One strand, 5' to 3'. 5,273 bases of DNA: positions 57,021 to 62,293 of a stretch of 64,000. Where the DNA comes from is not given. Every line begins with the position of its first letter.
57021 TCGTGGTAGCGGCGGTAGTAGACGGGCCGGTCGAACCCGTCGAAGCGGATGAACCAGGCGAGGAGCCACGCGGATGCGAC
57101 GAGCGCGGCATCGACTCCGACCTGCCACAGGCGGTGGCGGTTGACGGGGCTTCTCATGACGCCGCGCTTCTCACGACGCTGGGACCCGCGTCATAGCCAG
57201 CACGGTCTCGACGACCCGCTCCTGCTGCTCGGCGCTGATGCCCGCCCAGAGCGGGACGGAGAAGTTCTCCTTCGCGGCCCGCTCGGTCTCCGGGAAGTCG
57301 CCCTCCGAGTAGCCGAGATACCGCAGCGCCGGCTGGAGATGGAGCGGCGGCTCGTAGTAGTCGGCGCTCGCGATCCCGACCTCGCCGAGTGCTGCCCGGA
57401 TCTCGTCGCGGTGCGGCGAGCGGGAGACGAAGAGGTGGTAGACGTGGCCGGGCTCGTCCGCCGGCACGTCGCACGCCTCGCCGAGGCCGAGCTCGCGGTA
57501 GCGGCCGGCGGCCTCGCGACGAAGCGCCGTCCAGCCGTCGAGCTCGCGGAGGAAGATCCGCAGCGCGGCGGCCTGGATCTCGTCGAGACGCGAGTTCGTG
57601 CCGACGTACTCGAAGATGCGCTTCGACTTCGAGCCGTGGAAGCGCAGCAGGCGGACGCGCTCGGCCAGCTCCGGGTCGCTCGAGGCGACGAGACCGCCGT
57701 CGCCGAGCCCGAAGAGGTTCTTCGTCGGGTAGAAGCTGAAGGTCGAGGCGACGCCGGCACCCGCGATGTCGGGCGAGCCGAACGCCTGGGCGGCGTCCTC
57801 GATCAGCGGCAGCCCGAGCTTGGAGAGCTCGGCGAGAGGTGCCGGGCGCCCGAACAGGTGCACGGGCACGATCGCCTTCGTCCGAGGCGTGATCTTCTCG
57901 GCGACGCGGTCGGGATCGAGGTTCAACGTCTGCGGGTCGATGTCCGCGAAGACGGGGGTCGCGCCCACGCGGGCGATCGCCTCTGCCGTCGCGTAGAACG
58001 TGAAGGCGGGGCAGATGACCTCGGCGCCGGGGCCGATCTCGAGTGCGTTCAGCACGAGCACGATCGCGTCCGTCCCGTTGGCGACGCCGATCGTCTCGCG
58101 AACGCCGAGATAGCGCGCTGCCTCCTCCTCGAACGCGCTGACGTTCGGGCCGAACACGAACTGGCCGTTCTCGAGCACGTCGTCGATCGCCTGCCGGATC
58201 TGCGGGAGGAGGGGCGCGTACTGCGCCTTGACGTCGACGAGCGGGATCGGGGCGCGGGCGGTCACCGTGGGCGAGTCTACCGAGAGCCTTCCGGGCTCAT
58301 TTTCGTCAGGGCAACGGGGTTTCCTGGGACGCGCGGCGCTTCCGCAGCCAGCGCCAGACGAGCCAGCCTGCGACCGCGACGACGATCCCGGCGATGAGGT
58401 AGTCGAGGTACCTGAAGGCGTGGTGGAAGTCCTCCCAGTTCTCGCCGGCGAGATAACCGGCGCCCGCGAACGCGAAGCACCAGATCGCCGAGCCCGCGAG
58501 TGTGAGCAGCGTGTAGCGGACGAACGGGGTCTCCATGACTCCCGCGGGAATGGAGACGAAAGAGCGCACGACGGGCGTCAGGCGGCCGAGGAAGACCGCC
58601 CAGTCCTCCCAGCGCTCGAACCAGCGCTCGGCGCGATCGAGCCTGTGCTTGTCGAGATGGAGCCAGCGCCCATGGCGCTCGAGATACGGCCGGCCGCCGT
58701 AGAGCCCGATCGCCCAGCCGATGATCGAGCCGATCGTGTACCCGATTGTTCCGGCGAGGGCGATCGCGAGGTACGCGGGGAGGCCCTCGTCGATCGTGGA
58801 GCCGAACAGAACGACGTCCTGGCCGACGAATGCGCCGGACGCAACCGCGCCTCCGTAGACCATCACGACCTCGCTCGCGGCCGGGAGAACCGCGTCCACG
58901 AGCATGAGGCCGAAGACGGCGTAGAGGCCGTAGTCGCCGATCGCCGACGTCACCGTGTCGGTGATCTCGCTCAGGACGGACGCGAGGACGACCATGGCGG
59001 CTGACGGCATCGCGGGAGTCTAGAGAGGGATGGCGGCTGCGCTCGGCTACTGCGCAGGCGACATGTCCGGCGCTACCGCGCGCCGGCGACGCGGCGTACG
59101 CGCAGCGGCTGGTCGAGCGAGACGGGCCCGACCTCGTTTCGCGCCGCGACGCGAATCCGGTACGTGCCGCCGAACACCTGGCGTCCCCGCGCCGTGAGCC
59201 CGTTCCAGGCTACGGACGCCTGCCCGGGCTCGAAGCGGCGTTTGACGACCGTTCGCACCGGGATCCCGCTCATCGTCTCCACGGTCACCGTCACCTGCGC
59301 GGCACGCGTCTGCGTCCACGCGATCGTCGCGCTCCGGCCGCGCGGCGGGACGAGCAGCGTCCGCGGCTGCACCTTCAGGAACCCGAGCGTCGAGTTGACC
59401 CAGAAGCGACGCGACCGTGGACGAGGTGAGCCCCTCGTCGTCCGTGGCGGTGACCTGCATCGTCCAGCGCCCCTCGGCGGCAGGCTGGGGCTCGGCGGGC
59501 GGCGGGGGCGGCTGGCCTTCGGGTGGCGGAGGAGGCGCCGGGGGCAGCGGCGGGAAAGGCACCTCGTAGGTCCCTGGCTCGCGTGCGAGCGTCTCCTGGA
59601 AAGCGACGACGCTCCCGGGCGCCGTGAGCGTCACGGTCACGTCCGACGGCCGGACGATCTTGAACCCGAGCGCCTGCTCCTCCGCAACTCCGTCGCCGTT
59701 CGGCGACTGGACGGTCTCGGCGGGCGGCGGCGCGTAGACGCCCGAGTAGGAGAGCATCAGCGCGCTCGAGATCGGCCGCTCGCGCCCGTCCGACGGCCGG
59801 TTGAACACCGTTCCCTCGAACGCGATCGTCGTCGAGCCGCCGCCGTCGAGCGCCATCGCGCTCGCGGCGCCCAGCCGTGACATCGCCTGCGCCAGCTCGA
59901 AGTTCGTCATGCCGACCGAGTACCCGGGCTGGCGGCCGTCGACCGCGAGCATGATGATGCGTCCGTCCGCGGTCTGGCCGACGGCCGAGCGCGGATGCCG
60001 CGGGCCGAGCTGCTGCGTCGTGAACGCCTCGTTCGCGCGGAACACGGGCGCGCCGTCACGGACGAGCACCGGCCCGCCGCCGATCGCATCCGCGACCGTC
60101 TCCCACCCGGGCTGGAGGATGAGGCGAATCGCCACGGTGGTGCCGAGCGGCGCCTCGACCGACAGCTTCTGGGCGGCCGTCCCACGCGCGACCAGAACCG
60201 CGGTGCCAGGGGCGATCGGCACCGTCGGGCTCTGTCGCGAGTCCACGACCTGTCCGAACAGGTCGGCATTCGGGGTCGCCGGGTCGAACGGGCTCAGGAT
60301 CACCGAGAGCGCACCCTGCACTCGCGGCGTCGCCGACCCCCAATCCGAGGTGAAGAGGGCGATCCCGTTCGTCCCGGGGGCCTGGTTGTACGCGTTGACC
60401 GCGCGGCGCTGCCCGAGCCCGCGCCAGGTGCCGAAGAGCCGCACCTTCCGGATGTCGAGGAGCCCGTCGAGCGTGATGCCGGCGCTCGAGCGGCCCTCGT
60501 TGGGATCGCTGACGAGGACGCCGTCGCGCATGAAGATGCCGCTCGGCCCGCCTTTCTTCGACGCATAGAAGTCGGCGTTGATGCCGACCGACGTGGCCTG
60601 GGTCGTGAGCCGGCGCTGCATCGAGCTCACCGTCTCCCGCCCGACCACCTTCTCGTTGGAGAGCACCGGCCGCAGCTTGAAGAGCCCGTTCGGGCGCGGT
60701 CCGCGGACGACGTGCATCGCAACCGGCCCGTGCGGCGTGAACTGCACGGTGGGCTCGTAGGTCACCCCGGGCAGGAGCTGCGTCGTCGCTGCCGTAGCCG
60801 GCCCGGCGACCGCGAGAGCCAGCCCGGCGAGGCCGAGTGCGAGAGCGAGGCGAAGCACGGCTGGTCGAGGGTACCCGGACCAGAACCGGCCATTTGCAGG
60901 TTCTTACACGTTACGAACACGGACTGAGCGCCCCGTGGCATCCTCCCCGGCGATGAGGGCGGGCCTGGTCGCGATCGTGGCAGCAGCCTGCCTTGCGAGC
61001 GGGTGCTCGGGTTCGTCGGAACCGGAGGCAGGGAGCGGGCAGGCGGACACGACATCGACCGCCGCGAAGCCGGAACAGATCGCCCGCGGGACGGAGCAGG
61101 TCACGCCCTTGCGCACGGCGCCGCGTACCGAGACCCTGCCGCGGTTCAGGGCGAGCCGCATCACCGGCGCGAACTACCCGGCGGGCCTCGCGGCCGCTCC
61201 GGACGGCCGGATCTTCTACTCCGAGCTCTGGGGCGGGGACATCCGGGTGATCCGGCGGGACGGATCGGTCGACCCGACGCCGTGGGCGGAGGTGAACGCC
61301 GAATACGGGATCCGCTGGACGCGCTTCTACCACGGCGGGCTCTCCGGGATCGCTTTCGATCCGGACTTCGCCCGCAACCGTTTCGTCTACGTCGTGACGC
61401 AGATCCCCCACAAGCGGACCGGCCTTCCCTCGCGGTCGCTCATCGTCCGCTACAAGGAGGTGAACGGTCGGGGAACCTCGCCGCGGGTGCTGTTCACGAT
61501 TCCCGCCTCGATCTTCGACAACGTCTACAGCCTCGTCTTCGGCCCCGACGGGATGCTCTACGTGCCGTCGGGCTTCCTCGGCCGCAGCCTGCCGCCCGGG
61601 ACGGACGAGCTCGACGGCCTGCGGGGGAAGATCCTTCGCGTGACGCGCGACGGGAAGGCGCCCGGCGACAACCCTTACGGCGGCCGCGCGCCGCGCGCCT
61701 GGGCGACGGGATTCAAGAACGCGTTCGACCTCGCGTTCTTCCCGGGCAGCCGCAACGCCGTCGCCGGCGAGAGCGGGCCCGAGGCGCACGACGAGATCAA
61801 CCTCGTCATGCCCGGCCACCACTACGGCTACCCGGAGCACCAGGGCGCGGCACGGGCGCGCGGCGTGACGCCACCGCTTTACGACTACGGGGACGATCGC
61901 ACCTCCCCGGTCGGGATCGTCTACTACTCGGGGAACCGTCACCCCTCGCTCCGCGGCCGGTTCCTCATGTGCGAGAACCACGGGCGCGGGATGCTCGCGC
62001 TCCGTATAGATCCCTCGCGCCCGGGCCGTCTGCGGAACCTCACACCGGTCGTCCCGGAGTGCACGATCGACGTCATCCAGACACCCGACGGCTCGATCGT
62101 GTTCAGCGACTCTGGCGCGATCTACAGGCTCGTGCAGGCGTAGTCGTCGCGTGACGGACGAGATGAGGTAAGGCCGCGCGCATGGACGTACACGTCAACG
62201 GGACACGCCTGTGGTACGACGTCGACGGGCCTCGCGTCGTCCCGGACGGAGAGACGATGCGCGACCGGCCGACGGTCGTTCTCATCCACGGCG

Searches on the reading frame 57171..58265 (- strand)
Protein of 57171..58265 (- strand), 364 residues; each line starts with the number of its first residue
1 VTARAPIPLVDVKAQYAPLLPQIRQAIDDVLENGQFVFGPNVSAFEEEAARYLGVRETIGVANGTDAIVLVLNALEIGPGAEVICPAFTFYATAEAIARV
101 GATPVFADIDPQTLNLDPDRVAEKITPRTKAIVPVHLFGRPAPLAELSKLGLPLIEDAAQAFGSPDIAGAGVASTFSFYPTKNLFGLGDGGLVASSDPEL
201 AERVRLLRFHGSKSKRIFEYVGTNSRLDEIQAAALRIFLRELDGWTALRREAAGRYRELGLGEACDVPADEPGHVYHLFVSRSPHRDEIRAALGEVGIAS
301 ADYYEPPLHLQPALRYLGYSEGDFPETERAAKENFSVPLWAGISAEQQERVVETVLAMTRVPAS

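Call 8: search_protein_families(library=pfam, proteins=[window:57171-58265:-])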
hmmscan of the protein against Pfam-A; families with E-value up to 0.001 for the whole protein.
window:57171-58265:- (364 aa): 2 families
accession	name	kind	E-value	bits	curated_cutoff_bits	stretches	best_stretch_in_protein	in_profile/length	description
PF01041.23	DegT_DnrJ_EryC1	-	7.1e-99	331.9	19.8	1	23-355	7-359/360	DegT/DnrJ/EryC1/StrS aminotransferase family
PF00155.27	Aminotran_1_2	-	4.3e-07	29.9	19.7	1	19-133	18-151/361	Aminotransferase class I and II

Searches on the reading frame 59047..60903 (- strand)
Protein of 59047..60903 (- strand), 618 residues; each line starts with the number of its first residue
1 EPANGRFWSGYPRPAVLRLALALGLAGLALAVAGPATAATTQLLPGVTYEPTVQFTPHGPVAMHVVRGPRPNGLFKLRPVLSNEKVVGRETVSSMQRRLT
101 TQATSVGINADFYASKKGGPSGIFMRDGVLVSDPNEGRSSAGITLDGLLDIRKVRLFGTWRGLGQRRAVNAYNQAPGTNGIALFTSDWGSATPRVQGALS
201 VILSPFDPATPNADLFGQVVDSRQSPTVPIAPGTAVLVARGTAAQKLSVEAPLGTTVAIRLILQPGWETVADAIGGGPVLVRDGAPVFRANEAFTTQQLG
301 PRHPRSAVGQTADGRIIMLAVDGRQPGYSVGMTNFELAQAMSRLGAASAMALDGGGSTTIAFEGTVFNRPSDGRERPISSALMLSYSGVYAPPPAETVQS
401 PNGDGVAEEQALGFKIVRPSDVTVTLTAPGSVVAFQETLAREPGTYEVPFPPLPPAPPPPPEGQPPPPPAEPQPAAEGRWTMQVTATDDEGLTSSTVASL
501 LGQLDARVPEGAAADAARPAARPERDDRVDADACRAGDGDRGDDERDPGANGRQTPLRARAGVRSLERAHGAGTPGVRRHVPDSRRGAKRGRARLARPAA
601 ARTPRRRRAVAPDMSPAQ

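Call 33: search_protein_families(library=pfam, proteins=[window:59047-60903:-])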
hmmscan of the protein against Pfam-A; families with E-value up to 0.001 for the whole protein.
window:59047-60903:- (618 aa): 1 family
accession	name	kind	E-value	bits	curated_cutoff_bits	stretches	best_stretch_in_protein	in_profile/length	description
PF09992.14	NAGPA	-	9.4e-39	133.8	25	1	218-384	10-168/169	Phosphodiester glycosidase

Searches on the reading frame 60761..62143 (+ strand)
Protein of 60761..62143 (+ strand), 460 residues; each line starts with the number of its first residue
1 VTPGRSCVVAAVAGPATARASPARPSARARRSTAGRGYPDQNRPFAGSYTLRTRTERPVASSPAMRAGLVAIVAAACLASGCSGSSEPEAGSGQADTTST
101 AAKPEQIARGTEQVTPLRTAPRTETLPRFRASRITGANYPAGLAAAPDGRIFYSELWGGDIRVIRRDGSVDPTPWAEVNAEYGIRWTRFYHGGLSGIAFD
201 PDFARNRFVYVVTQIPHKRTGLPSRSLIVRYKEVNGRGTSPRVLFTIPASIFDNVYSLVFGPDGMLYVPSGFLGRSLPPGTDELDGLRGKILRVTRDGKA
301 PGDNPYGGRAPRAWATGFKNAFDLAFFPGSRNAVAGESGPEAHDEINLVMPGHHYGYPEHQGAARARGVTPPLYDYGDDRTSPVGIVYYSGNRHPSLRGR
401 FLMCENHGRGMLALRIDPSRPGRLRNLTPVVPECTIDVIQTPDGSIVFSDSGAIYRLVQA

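Call 33: search_protein_families(library=pfam, proteins=[window:60761-62143:+])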
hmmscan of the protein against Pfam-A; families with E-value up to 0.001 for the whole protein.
window:60761-62143:+ (460 aa): 1 family
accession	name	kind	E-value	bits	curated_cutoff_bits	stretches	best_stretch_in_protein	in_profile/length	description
PF07995.17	GSDH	-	4.7e-38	131.7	25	1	138-451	2-324/332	Glucose / Sorbosone dehydrogenase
